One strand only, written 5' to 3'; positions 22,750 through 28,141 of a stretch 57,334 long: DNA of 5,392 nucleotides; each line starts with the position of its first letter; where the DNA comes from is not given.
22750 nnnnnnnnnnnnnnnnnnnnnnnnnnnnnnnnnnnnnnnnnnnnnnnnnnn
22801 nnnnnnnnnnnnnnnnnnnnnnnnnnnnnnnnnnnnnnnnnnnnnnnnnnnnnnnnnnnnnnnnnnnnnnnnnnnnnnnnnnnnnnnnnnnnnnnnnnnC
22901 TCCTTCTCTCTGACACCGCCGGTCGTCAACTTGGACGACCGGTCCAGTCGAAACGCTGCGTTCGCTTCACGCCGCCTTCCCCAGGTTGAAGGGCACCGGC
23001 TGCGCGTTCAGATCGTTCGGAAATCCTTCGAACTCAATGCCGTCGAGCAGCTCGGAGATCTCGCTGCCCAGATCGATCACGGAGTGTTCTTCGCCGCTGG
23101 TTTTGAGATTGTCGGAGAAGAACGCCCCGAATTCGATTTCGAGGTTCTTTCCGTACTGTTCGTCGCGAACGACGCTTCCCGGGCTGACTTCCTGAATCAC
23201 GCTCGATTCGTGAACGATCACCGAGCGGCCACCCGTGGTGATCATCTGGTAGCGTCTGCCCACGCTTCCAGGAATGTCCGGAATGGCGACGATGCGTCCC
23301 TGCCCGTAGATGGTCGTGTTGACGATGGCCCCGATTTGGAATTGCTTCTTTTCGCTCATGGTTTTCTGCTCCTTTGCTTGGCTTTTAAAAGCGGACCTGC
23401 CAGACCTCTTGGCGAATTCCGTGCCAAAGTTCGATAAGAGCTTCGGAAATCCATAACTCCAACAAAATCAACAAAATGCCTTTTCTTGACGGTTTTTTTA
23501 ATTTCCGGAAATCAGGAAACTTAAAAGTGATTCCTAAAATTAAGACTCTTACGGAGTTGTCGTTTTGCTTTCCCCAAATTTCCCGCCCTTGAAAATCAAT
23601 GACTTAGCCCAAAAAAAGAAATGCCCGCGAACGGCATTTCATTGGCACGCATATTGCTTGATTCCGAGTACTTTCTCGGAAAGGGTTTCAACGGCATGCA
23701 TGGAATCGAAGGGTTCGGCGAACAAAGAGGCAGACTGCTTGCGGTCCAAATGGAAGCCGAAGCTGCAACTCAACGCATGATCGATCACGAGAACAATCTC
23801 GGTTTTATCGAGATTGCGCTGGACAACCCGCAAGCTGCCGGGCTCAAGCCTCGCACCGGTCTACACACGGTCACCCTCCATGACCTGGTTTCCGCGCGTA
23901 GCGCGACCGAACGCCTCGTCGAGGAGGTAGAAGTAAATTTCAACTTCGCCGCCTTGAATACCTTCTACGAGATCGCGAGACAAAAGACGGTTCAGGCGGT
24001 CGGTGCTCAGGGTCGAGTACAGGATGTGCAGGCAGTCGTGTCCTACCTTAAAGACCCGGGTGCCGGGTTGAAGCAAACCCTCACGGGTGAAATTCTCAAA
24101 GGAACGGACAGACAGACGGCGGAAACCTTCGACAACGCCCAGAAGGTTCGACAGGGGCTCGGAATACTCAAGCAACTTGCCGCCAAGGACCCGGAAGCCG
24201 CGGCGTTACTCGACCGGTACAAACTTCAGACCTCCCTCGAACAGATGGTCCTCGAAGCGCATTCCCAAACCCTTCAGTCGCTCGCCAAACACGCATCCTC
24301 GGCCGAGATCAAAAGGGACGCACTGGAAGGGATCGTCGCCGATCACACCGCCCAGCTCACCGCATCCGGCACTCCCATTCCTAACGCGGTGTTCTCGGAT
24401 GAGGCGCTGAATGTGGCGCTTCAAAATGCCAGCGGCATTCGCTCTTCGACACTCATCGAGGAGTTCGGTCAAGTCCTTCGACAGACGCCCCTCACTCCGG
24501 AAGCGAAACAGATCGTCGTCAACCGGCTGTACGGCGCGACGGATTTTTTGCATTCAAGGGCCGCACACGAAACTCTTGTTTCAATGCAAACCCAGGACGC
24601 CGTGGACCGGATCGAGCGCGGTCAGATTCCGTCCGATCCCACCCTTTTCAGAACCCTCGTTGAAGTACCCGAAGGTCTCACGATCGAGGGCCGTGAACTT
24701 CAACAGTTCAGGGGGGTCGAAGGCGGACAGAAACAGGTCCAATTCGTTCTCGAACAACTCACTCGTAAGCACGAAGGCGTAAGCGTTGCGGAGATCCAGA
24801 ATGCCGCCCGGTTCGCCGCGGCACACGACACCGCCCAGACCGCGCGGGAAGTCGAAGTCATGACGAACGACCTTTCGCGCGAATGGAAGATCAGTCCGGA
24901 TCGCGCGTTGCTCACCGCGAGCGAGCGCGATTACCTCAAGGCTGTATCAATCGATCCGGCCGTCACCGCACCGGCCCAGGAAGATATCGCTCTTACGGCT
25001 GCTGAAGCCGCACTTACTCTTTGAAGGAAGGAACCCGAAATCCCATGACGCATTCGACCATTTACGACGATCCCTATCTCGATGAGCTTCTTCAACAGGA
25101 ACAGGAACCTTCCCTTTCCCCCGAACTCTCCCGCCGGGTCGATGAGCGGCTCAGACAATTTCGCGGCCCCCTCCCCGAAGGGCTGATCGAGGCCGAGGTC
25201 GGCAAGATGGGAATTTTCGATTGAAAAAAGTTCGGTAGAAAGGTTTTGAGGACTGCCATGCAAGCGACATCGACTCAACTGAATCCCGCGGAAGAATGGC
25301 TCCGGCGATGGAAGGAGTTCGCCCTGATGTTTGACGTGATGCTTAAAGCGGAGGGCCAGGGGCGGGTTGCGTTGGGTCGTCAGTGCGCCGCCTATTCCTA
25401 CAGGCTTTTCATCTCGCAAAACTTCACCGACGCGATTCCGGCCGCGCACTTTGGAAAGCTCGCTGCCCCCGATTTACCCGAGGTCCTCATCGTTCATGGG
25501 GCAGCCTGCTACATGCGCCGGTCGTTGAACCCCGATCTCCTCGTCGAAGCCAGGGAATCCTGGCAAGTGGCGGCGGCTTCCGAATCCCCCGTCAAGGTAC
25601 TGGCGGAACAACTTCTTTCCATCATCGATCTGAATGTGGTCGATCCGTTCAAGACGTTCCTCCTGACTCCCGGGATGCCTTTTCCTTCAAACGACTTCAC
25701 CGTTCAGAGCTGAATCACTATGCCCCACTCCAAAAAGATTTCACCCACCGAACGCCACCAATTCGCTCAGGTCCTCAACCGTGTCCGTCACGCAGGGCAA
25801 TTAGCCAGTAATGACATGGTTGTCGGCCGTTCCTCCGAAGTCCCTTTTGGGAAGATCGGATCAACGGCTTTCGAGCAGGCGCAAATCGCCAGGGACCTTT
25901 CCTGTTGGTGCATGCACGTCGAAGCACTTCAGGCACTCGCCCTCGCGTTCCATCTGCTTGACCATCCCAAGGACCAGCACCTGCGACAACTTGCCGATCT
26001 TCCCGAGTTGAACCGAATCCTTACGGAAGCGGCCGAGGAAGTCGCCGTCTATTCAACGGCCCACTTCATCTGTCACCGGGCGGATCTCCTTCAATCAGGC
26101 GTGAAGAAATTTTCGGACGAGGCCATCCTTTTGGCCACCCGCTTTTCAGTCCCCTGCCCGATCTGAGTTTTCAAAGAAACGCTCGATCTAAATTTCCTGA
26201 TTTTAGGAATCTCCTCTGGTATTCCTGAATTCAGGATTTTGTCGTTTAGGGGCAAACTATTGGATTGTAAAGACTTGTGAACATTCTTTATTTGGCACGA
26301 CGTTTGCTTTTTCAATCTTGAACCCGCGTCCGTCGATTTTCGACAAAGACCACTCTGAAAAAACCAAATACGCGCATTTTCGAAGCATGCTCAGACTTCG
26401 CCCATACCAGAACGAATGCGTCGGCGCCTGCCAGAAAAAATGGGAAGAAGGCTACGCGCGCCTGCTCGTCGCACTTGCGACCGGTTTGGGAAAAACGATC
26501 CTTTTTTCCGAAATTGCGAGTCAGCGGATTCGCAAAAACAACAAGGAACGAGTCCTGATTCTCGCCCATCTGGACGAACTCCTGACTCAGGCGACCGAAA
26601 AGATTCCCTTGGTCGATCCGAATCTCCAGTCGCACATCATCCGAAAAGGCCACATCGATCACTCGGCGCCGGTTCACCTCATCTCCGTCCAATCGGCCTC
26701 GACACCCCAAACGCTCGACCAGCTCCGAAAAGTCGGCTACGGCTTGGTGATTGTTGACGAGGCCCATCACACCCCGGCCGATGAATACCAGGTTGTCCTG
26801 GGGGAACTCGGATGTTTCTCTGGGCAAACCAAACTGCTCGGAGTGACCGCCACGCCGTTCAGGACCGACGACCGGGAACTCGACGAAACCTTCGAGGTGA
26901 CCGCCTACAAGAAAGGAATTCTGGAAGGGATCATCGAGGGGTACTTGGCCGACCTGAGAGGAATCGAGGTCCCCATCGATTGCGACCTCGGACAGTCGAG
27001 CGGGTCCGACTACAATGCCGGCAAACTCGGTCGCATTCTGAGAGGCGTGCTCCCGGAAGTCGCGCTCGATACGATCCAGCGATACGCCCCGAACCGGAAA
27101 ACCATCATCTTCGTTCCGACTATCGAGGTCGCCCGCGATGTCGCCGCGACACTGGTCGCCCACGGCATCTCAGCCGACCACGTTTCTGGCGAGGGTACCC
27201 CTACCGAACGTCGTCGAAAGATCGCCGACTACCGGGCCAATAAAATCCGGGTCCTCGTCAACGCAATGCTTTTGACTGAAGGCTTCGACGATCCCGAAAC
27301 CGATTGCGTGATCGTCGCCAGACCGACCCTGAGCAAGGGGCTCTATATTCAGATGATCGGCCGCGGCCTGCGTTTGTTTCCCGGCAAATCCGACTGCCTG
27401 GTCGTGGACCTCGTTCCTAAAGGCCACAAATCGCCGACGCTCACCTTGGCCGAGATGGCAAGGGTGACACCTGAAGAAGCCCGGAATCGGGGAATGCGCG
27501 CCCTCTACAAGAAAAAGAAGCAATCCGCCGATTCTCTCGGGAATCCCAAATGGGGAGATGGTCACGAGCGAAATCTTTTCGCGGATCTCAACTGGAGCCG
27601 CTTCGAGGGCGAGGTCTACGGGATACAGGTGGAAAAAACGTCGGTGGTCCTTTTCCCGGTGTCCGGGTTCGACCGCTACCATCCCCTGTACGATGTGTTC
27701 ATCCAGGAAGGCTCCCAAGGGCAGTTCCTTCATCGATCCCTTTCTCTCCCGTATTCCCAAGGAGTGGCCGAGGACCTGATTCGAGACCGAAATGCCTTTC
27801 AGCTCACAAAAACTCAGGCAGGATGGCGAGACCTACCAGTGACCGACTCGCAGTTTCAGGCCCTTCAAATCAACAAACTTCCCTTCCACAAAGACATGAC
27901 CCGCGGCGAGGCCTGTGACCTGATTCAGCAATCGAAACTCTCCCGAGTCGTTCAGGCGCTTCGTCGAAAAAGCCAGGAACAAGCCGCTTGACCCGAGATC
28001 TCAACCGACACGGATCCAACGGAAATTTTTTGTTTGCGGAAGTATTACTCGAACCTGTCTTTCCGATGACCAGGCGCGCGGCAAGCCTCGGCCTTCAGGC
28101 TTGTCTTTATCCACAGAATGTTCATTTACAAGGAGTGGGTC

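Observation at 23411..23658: Divergent sigma54 promoter pair sharing one 16-bp palindromic upstream site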

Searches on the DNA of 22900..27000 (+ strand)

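Call 19: search_dna_similar(query=window:22900-27000:+, collection=plasmids, mode=near)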
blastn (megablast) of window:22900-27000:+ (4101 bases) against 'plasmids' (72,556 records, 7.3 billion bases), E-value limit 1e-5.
No match.

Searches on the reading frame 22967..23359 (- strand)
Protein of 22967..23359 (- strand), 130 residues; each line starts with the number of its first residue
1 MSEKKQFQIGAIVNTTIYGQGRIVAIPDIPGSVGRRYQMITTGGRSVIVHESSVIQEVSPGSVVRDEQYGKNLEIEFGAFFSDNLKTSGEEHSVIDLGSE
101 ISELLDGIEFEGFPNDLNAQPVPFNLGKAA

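Call 4: search_protein_families(library=pfam, proteins=[window:22967-23359:-])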
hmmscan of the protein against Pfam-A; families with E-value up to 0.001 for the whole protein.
window:22967-23359:- (130 aa): 0 families

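Call 20: find_encoding_contigs(protein=window:22967-23359:-, flank=10000, max_places=10)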
Protein window:22967-23359:- (130 aa): 2 contigs read that carry it; 2 places shown.
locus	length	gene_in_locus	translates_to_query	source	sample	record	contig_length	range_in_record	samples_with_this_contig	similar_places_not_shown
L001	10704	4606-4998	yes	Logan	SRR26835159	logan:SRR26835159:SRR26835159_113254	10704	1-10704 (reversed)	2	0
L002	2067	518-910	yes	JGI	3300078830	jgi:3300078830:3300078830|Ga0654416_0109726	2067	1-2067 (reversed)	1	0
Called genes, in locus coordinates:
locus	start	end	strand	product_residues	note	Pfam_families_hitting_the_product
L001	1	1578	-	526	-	?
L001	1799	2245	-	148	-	-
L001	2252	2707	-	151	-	-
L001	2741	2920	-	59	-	-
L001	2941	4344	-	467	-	-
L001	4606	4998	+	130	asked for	-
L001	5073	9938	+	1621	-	PF00805:Pentapeptide (weak), PF13576:Pentapeptide_3 (faint), PF13599:Pentapeptide_4 (faint), PF23894:LD_SV2 (faint), PF02985:HEAT (faint), PF12717:Cnd1 (faint), PF18991:DUF5724 (faint), PF13646:HEAT_2 (weak), +1 more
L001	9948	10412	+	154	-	-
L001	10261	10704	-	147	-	?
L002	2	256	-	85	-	?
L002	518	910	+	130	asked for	-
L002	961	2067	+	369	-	?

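Call 42: search_protein_families(library=phrogs, proteins=[window:22967-23359:-], max_evalue=0.01)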
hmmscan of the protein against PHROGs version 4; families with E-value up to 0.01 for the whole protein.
window:22967-23359:- (130 aa): 0 families

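Call 43: search_protein_families(library=padloc, proteins=[window:22967-23359:-], max_evalue=0.01)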
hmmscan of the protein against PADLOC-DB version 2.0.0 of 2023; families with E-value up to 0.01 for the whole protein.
window:22967-23359:- (130 aa): 0 families

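Call 81: search_solved_structures(query=window:22967-23359:-, max_evalue=1)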
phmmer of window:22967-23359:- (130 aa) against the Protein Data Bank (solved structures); distinct sequences matched with E-value up to 1: 0.

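Call 91: predict_structure(protein=window:22967-23359:-)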
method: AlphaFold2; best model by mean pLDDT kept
length: 130 residues; sequences in the alignment: 1
mean_pLDDT: 33.2   pTM: 0.27
mean pLDDT of the five models: 33.2, 33.1, 31.2, 29.7, 28.9
residues with pLDDT >= 90: 0; 70-90: 0; 50-70: 3; < 50: 127
segments of 3 or more residues with pLDDT < 50: 1-38, 40-45, 49-130
pLDDT, mean of each block of 10 residues (from residue 1): 26 27 34 41 47 43 36 33 28 30 31 29 27
secondary structure, 60 per line:
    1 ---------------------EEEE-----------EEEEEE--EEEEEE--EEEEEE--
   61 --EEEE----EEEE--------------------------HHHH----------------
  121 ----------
elements in order: E22-25 E37-42 E45-50 E53-58 E63-66 E71-74 H101-104

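Call 99: find_homologous_proteins(query=window:22967-23359:-)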
Query window:22967-23359:- (130 aa): 1 proteins with E <= 0.001 among 11 candidates.
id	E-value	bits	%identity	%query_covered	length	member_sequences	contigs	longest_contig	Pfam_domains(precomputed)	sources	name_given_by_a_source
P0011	1.7e-76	272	98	100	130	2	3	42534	-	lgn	-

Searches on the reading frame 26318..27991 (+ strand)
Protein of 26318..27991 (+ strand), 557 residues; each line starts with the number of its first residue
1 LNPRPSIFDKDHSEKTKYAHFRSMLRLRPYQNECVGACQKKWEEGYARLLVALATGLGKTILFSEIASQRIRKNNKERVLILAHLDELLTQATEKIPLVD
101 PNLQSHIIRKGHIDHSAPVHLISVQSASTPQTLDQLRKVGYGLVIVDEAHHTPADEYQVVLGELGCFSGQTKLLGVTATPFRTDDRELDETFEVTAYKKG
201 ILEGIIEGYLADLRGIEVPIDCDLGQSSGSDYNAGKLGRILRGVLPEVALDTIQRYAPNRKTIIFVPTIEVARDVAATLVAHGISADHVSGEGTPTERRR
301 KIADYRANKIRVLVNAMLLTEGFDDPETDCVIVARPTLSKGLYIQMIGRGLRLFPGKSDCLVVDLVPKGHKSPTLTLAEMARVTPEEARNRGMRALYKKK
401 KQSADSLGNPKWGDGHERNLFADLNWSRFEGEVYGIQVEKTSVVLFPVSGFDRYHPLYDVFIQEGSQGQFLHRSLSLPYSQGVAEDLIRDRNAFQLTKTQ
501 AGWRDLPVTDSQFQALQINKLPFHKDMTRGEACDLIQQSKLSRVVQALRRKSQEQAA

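Call 4: search_protein_families(library=pfam, proteins=[window:26318-27991:+])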
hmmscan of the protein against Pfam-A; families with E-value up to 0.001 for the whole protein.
window:26318-27991:+ (557 aa): 4 families
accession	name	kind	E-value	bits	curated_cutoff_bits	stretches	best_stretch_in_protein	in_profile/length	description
PF04851.21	ResIII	-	2e-26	93.3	22.5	1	25-182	2-164/164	Type III restriction enzyme, res subunit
PF00271.37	Helicase_C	-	9.3e-15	55.3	23.5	1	255-352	11-108/110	Helicase conserved C-terminal domain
PF00270.35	DEAD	-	1.2e-12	48.3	26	1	29-182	2-162/167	DEAD/DEAH box helicase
PF18766.7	SWI2_SNF2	-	5.2e-05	23.4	26.7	1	54-193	26-168/221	SWI2/SNF2 ATPase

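Call 42: search_protein_families(library=phrogs, proteins=[window:26318-27991:+], max_evalue=0.01)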
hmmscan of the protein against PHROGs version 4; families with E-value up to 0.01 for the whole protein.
window:26318-27991:+ (557 aa): 8 families
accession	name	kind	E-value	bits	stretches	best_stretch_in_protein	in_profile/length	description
phrog_16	-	DNA, RNA and nucleotide metabolism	5.8e-81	274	1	20-385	266-613/986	DNA helicase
phrog_16694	-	unknown function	3.2e-14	52.8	2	17-164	265-424/1010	-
phrog_62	-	DNA, RNA and nucleotide metabolism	1e-10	40.7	1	17-152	687-820/1881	DNA helicase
phrog_9690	-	DNA, RNA and nucleotide metabolism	2.5e-09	37.6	1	108-371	10-275/306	DNA helicase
phrog_2488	-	DNA, RNA and nucleotide metabolism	4e-05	23.5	1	16-111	11-102/579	DNA helicase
phrog_16259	-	DNA, RNA and nucleotide metabolism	0.00087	19.6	1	25-154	116-238/330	DNA helicase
phrog_23807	-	unknown function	0.002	16.9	0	18-87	121-189/1053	-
phrog_3830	-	unknown function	0.0022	17.2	0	310-365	638-693/1032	-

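Call 43: search_protein_families(library=padloc, proteins=[window:26318-27991:+], max_evalue=0.01)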
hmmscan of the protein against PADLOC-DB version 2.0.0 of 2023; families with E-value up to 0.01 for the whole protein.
window:26318-27991:+ (557 aa): 25 families
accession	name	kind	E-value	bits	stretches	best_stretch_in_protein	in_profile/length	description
PDLC03658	mREase_IV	-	2.8e-22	76.3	1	48-368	244-560/953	Type IV methyl-directed restriction enzyme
PDLC02707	PbeA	-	4.3e-22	76.5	2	252-371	515-635/672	PbeA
PDLC03659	mREase_IV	-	4.9e-21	72.3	1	45-392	238-590/945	Type IV methyl-directed restriction enzyme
PDLC03049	REase_I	-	2.8e-17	60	1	18-225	159-368/807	Type I restriction enzyme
PDLC02704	PbeA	-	1.3e-16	58.3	2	272-368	550-648/682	PbeA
PDLC02706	PbeA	-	1.7e-11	41.4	1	296-376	602-682/722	PbeA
PDLC03047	REase_I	-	2.1e-10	37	2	28-218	345-533/1107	Type I restriction enzyme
PDLC03928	PsyrT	-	4.7e-10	36.4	1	259-350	241-332/689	-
PDLC03042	REase_I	-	1.8e-08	30.3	1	23-164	441-591/1170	Type I restriction enzyme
PDLC03597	REase_MTase_IIG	-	1.4e-06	24.1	1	288-363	523-605/1646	Type IIG restriction enzyme-methyltransferase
PDLC00631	ZorD1|ZorD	-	6e-06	22.3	1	9-84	424-502/1071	"SWI2/SNF2 helicase, Mrr-like nuclease"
PDLC02860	DpdF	-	2e-05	21.5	1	248-381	104-236/547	DpdF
PDLC02705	PbeA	-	4.6e-05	19.8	0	260-353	526-620/691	PbeA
PDLC02843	DpdE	-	6.1e-05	19.1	1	48-183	177-300/1091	DpdE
PDLC03040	REase_I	-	0.0001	18.3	1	309-366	625-680/1029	Type I restriction enzyme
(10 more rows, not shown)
